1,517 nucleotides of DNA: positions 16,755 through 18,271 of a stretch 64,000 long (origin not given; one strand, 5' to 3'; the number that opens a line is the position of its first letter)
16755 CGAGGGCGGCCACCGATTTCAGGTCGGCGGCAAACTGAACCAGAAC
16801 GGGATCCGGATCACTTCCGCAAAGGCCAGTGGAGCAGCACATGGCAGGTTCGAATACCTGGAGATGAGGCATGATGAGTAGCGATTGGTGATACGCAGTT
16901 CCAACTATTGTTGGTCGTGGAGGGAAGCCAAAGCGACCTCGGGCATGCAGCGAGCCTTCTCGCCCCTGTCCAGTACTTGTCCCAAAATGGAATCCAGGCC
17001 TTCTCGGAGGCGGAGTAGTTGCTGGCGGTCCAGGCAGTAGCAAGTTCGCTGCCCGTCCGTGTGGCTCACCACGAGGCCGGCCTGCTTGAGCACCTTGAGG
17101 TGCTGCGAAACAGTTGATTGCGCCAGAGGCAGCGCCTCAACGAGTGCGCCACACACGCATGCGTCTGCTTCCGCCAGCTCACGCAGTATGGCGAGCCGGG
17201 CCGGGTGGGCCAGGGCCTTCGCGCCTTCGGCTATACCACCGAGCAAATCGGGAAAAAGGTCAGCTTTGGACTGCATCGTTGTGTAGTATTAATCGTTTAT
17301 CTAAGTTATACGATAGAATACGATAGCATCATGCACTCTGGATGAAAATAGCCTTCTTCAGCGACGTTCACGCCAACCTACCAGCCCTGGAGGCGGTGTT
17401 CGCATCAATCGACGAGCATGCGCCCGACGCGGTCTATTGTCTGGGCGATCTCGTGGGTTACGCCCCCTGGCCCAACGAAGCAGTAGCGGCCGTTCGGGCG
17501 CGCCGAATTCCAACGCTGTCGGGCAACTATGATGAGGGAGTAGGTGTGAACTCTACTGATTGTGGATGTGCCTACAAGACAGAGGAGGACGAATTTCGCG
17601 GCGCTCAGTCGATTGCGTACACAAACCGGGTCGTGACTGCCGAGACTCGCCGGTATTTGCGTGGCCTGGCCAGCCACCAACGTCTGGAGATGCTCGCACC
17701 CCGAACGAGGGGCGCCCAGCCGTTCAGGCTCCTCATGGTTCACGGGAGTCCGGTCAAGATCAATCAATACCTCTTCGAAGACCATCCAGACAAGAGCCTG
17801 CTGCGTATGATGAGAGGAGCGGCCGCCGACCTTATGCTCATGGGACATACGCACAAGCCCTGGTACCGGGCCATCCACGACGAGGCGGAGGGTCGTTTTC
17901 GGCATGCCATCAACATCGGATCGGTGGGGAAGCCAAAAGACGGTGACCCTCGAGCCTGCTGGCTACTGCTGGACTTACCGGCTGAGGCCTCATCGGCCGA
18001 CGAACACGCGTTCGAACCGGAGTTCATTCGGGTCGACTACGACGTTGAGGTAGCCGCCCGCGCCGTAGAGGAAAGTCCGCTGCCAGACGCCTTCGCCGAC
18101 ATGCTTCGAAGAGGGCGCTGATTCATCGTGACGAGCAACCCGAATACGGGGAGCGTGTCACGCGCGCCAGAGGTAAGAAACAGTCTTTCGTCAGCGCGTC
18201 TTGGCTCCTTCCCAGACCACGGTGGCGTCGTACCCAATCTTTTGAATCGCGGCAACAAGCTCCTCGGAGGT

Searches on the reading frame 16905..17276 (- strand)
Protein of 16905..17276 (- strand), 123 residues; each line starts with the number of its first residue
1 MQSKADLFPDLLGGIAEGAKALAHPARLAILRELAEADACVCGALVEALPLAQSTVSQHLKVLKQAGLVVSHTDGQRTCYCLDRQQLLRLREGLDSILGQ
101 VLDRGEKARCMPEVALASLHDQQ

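Call 11: search_protein_families(library=pfam, proteins=[window:16905-17276:-], max_evalue=0.01)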
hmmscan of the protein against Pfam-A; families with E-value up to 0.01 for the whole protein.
window:16905-17276:- (123 aa): 12 families
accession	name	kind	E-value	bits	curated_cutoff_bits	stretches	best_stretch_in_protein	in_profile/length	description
PF12840.13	HTH_20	-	3.1e-14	53.1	27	1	22-71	1-50/51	Helix-turn-helix domain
PF01022.26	HTH_5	-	7.9e-14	51.7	22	1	24-69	1-45/47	Bacterial regulatory protein, arsR family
PF12802.13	MarR_2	-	2.9e-06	27.8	27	1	25-72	5-53/61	MarR family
PF13412.12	HTH_24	-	0.00034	20.5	21.9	1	27-69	5-47/48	Winged helix-turn-helix DNA-binding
PF01047.28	MarR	-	0.00039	20.7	24.6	1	26-70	4-48/59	MarR family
PF09339.16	HTH_IclR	-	0.0011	19.2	22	1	28-70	6-49/52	IclR helix-turn-helix domain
PF25212.1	HVO_A0114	-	0.0017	18.5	27.6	1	24-78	21-75/84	HVO_A0114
PF24033.1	DUF7342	-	0.0046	17.4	31.6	1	52-87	30-65/150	Family of unknown function (DUF7342)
PF13601.12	HTH_34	-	0.0047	17.5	27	1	27-70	2-45/80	Winged helix DNA-binding domain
PF17778.7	BLACT_WH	-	0.0058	17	22.8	0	48-74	17-43/46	Beta-lactamase associated winged helix domain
PF25213.1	HVO_A0261_N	-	0.0069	16.7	35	0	24-74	10-59/86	HVO_A0261 N-terminal domain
PF13545.12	HTH_Crp_2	-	0.0078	16.6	27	0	49-90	32-70/70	Crp-like helix-turn-helix domain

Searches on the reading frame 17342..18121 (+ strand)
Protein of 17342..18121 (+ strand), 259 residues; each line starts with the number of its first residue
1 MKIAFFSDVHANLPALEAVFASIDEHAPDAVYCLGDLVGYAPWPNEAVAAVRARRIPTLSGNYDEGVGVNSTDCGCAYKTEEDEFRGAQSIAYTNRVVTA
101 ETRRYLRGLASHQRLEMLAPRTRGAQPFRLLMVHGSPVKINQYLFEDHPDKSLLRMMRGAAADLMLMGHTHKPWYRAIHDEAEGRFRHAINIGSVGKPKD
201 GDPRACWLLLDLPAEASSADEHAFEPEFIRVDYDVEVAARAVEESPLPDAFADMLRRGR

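Call 11: search_protein_families(library=pfam, proteins=[window:17342-18121:+], max_evalue=0.01)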
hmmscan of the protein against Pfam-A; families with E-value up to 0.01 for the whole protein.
window:17342-18121:+ (259 aa): 2 families
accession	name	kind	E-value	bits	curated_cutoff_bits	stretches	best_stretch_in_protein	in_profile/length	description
PF12850.12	Metallophos_2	-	1.9e-18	67.4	27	1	1-211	1-150/154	Calcineurin-like phosphoesterase superfamily domain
PF00149.33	Metallophos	-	2e-13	51.6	21.5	1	1-173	1-191/191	Calcineurin-like phosphoesterase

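Call 61: search_protein_families(library=ncbifam, proteins=[window:17342-18121:+], max_evalue=0.0001)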
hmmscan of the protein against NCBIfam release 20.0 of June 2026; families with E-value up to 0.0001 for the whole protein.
window:17342-18121:+ (259 aa): 2 families
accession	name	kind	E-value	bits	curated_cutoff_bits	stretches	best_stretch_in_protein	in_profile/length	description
NF006988.0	PRK09453.1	equivalog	1.2e-09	38.3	117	0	1-42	1-42/183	phosphodiesterase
TIGR00040.1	yfcE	subfamily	1.7e-09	37.9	56.25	1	1-204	1-143/158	YfcE family phosphodiesterase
